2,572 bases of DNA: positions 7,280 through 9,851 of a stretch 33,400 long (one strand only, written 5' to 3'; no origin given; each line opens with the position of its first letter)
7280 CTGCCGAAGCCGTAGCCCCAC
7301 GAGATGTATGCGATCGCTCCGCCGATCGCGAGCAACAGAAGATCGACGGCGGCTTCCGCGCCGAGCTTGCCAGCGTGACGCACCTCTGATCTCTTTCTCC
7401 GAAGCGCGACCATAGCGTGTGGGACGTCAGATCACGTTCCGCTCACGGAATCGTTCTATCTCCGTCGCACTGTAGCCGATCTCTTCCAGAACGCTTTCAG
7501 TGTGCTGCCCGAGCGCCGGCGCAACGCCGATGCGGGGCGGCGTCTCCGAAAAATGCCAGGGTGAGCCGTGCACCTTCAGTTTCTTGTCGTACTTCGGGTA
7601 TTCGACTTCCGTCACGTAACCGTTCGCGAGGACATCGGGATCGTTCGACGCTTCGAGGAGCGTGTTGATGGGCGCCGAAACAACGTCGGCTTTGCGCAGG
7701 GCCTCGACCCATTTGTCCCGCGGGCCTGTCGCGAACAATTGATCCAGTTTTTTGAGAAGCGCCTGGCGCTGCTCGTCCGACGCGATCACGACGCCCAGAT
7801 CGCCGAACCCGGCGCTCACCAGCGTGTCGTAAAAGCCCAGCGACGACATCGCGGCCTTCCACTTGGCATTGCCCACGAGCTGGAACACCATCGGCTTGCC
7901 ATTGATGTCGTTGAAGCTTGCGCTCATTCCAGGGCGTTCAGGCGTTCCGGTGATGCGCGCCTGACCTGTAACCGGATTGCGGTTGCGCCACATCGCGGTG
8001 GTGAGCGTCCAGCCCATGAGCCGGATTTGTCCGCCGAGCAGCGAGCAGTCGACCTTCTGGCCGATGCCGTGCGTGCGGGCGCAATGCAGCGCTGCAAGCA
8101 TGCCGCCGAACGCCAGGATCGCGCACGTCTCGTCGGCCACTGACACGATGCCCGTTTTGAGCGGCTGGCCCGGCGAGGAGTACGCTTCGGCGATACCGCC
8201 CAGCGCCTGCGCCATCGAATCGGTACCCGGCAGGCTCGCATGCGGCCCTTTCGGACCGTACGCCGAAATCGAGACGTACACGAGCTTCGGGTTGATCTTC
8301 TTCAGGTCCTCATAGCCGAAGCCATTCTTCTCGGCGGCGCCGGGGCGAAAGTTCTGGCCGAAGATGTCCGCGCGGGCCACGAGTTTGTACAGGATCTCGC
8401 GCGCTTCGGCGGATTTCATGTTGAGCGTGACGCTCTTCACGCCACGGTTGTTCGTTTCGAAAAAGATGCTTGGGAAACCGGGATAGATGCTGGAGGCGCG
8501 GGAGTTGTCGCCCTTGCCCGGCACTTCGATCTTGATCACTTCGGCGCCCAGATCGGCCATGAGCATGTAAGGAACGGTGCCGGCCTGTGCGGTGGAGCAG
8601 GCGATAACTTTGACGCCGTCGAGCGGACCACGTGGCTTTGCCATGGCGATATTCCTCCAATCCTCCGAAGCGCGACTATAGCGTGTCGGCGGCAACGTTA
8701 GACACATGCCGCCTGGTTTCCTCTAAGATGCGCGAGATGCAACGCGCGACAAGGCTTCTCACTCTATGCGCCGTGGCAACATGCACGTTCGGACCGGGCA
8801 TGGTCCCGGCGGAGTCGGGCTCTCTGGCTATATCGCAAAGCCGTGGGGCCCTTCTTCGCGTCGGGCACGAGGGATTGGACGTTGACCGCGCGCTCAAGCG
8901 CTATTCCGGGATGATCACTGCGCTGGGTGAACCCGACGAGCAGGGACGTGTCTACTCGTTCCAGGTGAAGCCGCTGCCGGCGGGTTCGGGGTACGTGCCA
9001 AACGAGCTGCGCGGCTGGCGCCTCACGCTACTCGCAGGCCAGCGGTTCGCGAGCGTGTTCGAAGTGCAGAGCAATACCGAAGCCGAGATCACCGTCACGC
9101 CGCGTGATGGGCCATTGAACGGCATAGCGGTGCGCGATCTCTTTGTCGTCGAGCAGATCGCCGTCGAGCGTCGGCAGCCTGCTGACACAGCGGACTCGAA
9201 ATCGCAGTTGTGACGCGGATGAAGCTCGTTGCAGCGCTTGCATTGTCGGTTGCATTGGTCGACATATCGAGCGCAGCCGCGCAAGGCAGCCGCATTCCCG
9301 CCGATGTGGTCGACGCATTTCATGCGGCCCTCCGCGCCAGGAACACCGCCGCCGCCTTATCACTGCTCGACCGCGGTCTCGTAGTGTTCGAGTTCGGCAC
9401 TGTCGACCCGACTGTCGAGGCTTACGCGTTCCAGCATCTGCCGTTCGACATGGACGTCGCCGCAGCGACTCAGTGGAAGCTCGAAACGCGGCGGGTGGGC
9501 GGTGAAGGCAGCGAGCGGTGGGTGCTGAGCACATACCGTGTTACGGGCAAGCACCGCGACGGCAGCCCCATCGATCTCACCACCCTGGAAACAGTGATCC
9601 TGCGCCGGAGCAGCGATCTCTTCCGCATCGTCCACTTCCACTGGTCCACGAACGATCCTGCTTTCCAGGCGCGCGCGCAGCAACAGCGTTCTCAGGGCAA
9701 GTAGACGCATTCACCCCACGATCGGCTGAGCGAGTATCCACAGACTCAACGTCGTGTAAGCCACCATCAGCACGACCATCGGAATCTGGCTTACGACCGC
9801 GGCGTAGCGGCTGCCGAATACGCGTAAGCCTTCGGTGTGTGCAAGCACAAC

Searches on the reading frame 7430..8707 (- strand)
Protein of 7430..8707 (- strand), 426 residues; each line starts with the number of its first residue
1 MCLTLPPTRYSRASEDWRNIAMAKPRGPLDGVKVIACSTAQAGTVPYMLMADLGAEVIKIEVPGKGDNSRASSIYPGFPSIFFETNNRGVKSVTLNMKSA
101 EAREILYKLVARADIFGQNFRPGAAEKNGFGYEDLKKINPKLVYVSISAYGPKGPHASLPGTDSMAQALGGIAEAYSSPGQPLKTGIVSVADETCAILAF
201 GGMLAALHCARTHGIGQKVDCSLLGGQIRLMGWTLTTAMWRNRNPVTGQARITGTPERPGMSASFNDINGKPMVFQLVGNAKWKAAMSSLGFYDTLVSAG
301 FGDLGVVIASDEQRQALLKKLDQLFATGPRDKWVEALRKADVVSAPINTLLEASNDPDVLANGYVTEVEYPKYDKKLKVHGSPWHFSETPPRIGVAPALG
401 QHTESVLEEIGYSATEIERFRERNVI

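Call 8: search_protein_families(library=pfam, proteins=[window:7430-8707:-], max_evalue=0.00001)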
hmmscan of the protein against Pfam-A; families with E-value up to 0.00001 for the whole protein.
window:7430-8707:- (426 aa): 1 family
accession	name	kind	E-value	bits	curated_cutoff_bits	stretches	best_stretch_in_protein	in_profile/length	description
PF02515.22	CoA_transf_3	-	8.9e-86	288.7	23.3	1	29-403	1-366/366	CoA-transferase family III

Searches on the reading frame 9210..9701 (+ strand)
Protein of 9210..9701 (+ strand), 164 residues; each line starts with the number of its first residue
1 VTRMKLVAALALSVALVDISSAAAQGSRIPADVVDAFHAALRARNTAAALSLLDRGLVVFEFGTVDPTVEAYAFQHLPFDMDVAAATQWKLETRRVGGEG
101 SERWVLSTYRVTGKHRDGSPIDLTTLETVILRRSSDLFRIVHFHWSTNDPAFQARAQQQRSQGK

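Call 8: search_protein_families(library=pfam, proteins=[window:9210-9701:+], max_evalue=0.00001)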
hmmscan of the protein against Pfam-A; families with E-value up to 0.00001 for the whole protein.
window:9210-9701:+ (164 aa): 1 family
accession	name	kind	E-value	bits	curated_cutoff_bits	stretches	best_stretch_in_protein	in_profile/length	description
PF13474.12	SnoaL_3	-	1.9e-06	28.7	22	1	32-147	3-118/121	SnoaL-like domain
